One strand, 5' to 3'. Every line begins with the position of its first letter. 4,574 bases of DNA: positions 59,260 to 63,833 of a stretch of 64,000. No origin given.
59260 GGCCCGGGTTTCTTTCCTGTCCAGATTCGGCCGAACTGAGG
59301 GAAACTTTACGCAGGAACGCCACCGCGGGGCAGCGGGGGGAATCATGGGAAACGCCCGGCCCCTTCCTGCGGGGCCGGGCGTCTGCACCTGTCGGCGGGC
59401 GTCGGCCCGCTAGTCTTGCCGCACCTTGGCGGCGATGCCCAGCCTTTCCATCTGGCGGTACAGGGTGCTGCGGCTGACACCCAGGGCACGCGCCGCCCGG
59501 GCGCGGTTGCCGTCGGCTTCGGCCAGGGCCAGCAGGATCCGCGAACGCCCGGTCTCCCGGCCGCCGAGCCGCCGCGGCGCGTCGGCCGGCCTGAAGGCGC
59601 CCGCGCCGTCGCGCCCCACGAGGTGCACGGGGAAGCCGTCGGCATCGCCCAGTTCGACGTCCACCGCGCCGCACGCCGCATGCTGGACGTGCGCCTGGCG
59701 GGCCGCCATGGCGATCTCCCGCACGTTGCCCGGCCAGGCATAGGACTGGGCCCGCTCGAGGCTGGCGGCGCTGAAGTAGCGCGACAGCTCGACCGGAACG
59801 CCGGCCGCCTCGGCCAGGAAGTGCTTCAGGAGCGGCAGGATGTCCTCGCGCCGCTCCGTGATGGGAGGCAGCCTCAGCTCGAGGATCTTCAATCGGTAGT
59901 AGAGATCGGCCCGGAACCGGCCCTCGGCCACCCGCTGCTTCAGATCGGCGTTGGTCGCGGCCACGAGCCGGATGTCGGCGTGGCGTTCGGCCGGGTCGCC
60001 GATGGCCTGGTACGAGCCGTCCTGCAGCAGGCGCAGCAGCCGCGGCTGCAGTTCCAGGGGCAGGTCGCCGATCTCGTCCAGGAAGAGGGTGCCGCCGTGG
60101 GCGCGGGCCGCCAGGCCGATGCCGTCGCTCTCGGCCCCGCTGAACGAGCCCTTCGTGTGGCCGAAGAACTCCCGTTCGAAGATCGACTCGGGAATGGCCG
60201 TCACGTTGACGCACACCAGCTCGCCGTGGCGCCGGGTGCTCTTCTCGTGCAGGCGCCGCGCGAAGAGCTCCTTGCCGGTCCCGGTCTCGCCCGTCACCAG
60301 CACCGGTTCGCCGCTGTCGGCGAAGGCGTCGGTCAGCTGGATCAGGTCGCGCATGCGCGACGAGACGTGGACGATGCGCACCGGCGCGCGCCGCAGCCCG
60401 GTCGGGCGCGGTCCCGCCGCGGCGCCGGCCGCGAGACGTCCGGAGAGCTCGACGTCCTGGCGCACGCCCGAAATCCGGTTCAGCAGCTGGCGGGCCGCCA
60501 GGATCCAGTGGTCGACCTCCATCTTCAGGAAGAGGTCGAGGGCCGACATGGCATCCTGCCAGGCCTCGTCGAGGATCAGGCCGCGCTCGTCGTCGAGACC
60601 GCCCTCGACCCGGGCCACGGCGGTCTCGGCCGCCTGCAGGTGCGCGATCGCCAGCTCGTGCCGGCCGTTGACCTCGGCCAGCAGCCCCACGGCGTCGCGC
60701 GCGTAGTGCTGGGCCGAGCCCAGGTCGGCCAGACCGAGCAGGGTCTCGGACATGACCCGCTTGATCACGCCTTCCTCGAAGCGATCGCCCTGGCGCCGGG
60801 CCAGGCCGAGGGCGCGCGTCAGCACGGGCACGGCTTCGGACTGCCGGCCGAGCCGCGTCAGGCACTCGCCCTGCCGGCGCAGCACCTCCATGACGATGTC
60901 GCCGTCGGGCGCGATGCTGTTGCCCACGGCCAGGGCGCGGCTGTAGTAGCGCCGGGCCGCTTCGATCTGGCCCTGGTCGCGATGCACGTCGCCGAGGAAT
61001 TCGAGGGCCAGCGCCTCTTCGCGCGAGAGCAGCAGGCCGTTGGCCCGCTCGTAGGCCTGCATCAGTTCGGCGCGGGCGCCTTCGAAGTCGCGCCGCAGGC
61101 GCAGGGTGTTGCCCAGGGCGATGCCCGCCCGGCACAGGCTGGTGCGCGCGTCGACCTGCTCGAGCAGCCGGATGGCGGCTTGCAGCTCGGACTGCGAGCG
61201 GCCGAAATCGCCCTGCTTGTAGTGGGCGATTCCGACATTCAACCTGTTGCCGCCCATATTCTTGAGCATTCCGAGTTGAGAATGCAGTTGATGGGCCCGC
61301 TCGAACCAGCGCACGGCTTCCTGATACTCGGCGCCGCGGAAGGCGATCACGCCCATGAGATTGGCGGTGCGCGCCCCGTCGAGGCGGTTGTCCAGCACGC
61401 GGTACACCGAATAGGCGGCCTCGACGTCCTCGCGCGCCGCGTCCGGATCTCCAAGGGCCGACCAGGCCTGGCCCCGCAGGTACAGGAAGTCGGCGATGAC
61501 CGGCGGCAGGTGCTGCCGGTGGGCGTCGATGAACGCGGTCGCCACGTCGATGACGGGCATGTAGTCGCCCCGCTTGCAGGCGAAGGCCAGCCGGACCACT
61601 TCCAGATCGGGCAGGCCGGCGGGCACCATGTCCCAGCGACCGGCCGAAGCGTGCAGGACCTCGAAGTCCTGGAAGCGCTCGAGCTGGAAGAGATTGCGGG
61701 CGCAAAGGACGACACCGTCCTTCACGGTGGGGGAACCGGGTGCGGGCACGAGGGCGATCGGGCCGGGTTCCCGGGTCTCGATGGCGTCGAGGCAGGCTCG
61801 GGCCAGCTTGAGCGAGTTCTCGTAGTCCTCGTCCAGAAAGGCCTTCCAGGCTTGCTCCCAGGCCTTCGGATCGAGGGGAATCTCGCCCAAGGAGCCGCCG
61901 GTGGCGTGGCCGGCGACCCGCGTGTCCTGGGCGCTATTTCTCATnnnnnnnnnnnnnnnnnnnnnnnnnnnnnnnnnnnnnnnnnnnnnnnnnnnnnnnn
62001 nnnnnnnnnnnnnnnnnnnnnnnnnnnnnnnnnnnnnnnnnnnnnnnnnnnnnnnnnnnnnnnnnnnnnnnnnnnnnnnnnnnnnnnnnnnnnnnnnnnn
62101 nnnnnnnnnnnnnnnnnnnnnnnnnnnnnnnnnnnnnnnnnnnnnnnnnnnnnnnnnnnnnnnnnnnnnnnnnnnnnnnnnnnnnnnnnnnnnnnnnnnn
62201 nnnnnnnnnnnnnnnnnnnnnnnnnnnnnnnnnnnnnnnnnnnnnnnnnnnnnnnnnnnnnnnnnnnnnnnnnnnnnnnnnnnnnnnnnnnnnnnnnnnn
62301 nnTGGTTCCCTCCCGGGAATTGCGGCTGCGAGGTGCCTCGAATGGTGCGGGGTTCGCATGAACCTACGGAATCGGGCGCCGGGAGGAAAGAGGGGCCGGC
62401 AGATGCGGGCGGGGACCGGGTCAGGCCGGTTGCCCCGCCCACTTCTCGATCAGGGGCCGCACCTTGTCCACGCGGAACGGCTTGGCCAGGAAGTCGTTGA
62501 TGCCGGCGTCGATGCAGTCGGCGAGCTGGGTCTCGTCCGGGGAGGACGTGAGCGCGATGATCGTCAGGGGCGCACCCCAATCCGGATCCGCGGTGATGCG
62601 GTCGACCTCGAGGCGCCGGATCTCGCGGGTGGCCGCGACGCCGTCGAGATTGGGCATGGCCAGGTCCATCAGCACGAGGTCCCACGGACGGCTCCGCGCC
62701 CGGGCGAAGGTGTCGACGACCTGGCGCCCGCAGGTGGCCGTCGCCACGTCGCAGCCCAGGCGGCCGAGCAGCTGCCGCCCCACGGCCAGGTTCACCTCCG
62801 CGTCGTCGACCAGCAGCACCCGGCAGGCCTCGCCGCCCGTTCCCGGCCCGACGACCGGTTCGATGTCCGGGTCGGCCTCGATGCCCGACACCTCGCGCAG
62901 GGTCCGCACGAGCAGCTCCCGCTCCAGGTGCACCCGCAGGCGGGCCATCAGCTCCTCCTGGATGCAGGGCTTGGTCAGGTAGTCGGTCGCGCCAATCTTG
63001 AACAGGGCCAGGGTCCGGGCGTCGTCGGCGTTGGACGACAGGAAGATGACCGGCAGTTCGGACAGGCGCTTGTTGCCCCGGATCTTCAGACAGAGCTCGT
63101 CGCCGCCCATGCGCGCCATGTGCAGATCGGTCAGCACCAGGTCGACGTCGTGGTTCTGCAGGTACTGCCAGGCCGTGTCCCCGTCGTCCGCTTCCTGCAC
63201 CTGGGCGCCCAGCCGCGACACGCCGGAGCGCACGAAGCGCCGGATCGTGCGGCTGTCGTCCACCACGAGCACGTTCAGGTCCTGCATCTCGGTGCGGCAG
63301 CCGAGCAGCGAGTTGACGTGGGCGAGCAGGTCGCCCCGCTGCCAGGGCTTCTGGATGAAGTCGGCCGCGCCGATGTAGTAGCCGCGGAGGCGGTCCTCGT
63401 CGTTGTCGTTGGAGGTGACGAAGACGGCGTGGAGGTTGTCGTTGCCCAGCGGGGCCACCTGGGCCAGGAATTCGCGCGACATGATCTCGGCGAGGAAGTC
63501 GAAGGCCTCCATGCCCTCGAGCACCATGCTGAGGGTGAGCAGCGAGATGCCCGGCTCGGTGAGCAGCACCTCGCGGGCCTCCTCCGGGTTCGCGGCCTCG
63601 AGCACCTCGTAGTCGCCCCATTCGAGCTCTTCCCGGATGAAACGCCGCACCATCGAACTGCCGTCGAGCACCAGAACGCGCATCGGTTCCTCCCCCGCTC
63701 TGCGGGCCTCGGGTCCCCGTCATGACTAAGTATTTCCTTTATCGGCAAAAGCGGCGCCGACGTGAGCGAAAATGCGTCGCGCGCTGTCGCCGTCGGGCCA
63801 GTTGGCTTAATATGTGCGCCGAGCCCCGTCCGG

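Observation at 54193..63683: Dense signal-transduction locus: sensor HK, hybrid REC-HK and REC phosphorelay next to a TPR-sigma-54 activator, a small secreted protein, and a triple-REC protein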

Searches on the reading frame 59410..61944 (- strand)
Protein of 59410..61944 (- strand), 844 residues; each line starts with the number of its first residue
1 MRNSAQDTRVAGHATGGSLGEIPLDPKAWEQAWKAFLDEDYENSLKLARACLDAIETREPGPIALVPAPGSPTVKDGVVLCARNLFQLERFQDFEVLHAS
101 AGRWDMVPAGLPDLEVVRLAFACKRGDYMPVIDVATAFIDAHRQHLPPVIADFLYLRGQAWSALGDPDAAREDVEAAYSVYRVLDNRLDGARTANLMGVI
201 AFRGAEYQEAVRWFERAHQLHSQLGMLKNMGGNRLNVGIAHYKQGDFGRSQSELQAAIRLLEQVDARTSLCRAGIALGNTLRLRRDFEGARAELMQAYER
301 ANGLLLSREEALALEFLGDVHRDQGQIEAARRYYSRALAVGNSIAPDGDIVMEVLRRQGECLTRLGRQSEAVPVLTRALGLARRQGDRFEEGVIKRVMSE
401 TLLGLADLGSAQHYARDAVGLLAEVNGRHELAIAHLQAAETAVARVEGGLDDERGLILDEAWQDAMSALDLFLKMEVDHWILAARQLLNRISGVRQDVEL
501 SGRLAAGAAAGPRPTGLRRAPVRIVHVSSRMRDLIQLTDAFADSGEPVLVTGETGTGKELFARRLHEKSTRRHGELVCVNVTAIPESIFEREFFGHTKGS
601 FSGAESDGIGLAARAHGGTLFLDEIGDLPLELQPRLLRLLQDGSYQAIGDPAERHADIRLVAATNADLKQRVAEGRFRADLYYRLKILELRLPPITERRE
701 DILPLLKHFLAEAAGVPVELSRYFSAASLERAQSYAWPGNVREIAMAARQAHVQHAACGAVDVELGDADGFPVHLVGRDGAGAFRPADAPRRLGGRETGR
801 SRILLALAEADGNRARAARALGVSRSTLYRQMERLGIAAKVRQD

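Call 4: search_protein_families(library=pfam, proteins=[window:59410-61944:-], max_evalue=0.01)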
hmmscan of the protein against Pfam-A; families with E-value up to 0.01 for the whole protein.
window:59410-61944:- (844 aa): 23 families
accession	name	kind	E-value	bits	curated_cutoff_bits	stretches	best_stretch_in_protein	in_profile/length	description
PF00158.32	Sigma54_activat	-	2.9e-60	203.2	20.2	1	525-690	2-167/168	Sigma-54 interaction domain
PF13424.12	TPR_12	-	4.7e-23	81.6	30.1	3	311-383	3-76/77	Tetratricopeptide repeat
PF14532.12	Sigma54_activ_2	-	2.1e-20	73.8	25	1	531-694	7-137/138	Sigma-54 interaction domain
PF07719.23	TPR_2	-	2.5e-16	58.8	27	1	311-339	1-29/34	Tetratricopeptide repeat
PF00515.34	TPR_1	-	3.5e-12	46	27.8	0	316-339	6-29/34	Tetratricopeptide repeat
PF25601.1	AAA_lid_14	-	5.5e-10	39.4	27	1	697-754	2-59/87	AAA+ ATPase lid domain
PF13181.12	TPR_8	-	1.5e-09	37.7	25.7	0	315-338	5-28/34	Tetratricopeptide repeat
PF02954.25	HTH_8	-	3.1e-09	36.9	22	1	801-834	8-41/42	Bacterial regulatory protein, Fis family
PF13432.12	TPR_16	-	1.3e-07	32.3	32.7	2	317-382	3-61/65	Tetratricopeptide repeat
PF07728.20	AAA_5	-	5.9e-07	30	22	1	547-666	1-123/139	AAA domain (dynein-related subfamily)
PF13176.12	TPR_7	-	9.1e-06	25.8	27.9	0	356-388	3-35/36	Tetratricopeptide repeat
PF13374.12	TPR_10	-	9.5e-06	25.9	27.5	0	313-340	4-31/42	Tetratricopeptide repeat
PF13551.12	HTH_29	-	1e-05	26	28.1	1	802-834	3-35/64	Winged helix-turn helix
PF13556.12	HTH_30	-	0.00016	21.8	27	1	803-835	4-36/59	PucR C-terminal helix-turn-helix domain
PF13384.12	HTH_23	-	0.00021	21.4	24.6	1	800-834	7-40/50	Homeodomain-like domain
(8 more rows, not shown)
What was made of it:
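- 59410..61944 (-): Cytoplasmic sigma-54 enhancer-binding protein (844 aa). It has an N-terminal TPR superhelix of about 500 aa, an AAA+ sigma-54 interaction domain and a Fis-type HTH. It has no REC or GAF domain. Pfam (call 4).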

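Call 58: search_protein_families(library=ncbifam, proteins=[window:59410-61944:-], max_evalue=0.001)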
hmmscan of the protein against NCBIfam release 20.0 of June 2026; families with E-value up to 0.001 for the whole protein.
window:59410-61944:- (844 aa): 28 families (the best 25 are shown)
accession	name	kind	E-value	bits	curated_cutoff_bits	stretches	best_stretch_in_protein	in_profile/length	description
NF003451.0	PRK05022.1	equivalog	2.9e-81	273.7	476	1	520-838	188-511/512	nitric oxide reductase transcriptional regulator NorR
TIGR01818.1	ntrC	equivalog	9.8e-77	258.7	558.6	1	516-753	128-365/463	nitrogen regulation protein NR(I)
NF038308.1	RNA_repair_RtcR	equivalog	5.9e-76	256.4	650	1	523-750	181-417/530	RNA repair transcriptional activator RtcR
NF041552.1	TF_PrdR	equivalog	2e-74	251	795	1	524-834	269-575/577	sigma-54 dependent transcriptional regulator PrdR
NF008469.0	PRK11361.1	equivalog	7.5e-73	245.8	714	1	523-838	144-457/461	acetoacetate metabolism transcriptional regulator AtoC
TIGR02915.1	PEP_resp_reg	equivalog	1e-72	245.4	502.6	1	524-837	141-444/445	PEP-CTERM-box response regulator transcription factor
TIGR02329.1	propionate_PrpR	equivalog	1.8e-71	241.4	499.2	1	518-833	208-525/526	propionate catabolism operon regulatory protein PrpR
TIGR01817.1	nifA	equivalog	2e-68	231.5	528.85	1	524-824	198-516/534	nif-specific transcriptional activator NifA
NF050807.1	TransRegFlbDCaul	equivalog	4.6e-67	226.8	750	1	524-832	120-435/454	sigma-54-dependent transcriptional regulator FlbD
NF011953.0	PRK15424.1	equivalog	1.3e-66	225.3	703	1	523-834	220-533/538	propionate catabolism operon regulatory protein PrpR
NF041946.1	LuxO_transreg_Vib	equivalog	1.5e-64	218.5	800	1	525-755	136-366/463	quorum-sensing sigma-54 dependent transcriptional regulator LuxO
NF041906.1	V4R_TF_MobR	exception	3e-62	210.8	999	1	528-745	238-455/544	phenol degradation transcriptional regulator MobR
NF008176.1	PRK10923.1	equivalog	2.1e-61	207.9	620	1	523-756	139-372/469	nitrogen regulation protein NR(I)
TIGR02974.1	phageshock_pspF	equivalog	1.5e-60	205.2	443.55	1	537-751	14-229/336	phage shock protein operon transcriptional activator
NF011958.0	PRK15429.1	equivalog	1.4e-59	202.4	830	1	524-839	381-688/692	formate hydrogenlyase transcriptional activator FlhA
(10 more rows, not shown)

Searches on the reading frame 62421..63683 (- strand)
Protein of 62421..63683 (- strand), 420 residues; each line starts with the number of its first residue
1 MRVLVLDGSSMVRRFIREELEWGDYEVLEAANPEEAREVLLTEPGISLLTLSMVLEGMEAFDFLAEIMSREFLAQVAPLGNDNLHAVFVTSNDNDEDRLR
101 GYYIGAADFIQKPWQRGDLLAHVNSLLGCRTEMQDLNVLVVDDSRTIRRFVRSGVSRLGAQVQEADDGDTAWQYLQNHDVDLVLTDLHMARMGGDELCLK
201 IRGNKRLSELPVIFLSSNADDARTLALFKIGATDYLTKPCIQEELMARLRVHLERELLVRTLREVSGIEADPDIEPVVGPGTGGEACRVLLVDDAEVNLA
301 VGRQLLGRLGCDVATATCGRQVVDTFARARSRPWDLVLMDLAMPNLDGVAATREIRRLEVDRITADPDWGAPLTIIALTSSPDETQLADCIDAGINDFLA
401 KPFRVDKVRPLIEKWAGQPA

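Call 4: search_protein_families(library=pfam, proteins=[window:62421-63683:-], max_evalue=0.01)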
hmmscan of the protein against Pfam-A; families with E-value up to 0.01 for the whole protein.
window:62421-63683:- (420 aa): 2 families
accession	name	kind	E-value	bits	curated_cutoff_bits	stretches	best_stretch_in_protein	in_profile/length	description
PF00072.30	Response_reg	-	3.8e-63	211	30.2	3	138-249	1-110/111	Response regulator receiver domain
PF24896.1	Receiver_CRE1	-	0.00064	20.4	27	0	131-222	2-106/136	AHK4/CRE1/WOL first receiver domain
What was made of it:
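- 62421..63683 (-): Triple-receiver protein (420 aa). It consists of a pseudo-receiver (no Asp) followed by two canonical receivers, with no output domain. It is a lineage-specific expansion of a single-REC gene found upstream of the cassette in many relatives. Pfam finds three Response_reg stretches (call 4).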

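Call 7: find_encoding_contigs(protein=window:62421-63683:-, flank=10000, max_places=6)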
Protein window:62421-63683:- (420 aa): 2 contigs read that carry it; 2 places shown.
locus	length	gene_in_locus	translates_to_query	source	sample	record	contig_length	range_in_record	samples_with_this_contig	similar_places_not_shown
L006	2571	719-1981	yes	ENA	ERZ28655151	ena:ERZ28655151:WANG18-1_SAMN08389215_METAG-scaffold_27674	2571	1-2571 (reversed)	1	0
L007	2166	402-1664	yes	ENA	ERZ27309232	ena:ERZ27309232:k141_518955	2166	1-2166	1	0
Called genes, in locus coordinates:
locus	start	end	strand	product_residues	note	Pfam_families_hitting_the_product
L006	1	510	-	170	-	?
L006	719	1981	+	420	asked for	PF00072:Response_reg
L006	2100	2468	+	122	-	-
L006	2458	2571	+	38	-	?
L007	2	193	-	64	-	?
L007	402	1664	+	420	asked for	PF00072:Response_reg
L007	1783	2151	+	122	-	-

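Call 58: search_protein_families(library=ncbifam, proteins=[window:62421-63683:-], max_evalue=0.001)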
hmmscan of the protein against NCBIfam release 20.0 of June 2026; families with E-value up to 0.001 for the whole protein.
window:62421-63683:- (420 aa): 98 families (the best 25 are shown)
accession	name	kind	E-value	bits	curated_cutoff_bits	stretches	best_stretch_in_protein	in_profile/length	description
NF053854.1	RespRegPhoBBctds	equivalog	1.3e-40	139.2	270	3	138-256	1-118/225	two-component system response regulator PhoB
TIGR02154.1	PhoB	equivalog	2e-40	138.5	296.2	3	137-257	4-124/226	phosphate regulon transcriptional regulator PhoB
NF007135.0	PRK09581.1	equivalog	1.9e-38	132.5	474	3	137-252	4-119/457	PleD family two-component system response regulator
NF045944.1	ResRegRpaBCyano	equivalog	7.8e-38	130.1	330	3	139-256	1-115/229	response regulator transcription factor RpaB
NF011874.0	PRK15347.1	equivalog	2.2e-36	125.3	852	2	288-413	692-807/921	two component system sensor kinase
NF033120.0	vanR_FM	exception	1.5e-34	119.6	460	2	133-257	1-122/231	vancomycin resistance response regulator transcription factor, VanR-F/VanR-M family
NF007005.1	PRK09468.1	equivalog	4.1e-34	118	331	3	136-256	4-122/237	osmolarity response regulator transcription factor OmpR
NF041733.1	resp_reg_CseB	equivalog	2e-33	115.7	350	2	137-257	2-119/228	two-component system response regulator CseB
NF040689.1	MtrAB_MtrA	equivalog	8.5e-33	113.5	300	2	138-256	1-116/219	MtrAB system response regulator MtrA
NF040534.1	resp_reg_YycF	equivalog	4.4e-32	111.2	340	3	137-257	2-119/231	response regulator YycF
NF008378.0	PRK11173.1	equivalog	9.5e-31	106.9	334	2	133-261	1-126/238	two-component system response regulator ArcA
NF008318.0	PRK11107.1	equivalog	2.6e-30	105.2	890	2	286-418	667-787/920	two-component sensor histidine kinase BarA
NF051850.1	RespRegRprY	equivalog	4.9e-30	104.7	370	3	135-255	4-122/234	response regulator transcription factor RprY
NF008296.0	PRK11083.1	equivalog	2e-29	102.6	273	2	134-258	2-123/228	two-component system response regulator CreB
NF007901.0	PRK10610.1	equivalog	7e-29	100.6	189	2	134-249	4-120/129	chemotaxis response regulator CheY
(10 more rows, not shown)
